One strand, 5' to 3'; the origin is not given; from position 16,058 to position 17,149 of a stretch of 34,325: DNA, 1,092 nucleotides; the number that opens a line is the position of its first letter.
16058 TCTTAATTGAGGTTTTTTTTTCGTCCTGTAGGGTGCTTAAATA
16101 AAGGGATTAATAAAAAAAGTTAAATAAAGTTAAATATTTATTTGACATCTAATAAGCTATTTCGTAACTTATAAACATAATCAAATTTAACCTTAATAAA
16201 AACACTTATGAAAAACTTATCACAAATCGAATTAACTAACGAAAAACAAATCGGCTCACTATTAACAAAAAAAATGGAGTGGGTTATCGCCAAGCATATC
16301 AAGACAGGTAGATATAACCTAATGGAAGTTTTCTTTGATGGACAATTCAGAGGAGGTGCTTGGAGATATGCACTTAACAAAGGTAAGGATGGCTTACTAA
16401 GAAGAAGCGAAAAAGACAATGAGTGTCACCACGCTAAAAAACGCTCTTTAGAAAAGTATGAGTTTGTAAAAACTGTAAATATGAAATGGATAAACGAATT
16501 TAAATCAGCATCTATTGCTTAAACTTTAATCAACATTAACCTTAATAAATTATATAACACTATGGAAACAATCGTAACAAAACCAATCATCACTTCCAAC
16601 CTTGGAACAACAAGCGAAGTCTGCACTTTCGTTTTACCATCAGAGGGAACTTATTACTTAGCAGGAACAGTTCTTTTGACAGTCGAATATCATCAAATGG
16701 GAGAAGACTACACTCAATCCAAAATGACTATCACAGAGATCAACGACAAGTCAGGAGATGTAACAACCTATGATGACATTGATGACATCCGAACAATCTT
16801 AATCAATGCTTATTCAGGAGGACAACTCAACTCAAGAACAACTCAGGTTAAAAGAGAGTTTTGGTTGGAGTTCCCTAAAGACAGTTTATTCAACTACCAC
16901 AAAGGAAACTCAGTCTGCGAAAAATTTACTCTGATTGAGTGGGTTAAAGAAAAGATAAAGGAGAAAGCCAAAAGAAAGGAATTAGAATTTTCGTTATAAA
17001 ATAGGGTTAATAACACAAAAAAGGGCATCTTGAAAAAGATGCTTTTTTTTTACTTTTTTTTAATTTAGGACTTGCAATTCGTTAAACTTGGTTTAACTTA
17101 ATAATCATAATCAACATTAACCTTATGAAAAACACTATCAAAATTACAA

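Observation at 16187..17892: Conserved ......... leader box replaces Shine-Dalgarno in front of early/accessory genes (resembles the T7 epsilon enhancer)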

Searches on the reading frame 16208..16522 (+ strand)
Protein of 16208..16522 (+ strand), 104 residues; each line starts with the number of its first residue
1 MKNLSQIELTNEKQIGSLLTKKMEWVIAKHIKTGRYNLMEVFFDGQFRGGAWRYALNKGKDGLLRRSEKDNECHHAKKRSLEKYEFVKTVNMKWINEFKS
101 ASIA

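Call 10: search_protein_families(library=phrogs, proteins=[window:16208-16522:+], max_evalue=0.01)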
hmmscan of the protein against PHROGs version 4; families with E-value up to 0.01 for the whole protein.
window:16208-16522:+ (104 aa): 0 families

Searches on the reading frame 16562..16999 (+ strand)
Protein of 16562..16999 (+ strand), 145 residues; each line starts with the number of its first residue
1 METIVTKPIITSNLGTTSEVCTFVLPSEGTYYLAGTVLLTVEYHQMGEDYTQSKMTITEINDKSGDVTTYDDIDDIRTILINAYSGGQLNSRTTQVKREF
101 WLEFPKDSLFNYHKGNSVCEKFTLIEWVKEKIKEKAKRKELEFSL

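Call 10: search_protein_families(library=phrogs, proteins=[window:16562-16999:+], max_evalue=0.01)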
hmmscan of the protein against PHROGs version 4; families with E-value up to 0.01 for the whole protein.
window:16562-16999:+ (145 aa): 0 families

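Call 26: find_encoding_contigs(protein=window:16562-16999:+, flank=10000, max_places=8)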
Protein window:16562-16999:+ (145 aa): no gene with exactly this product is on record in the collection.
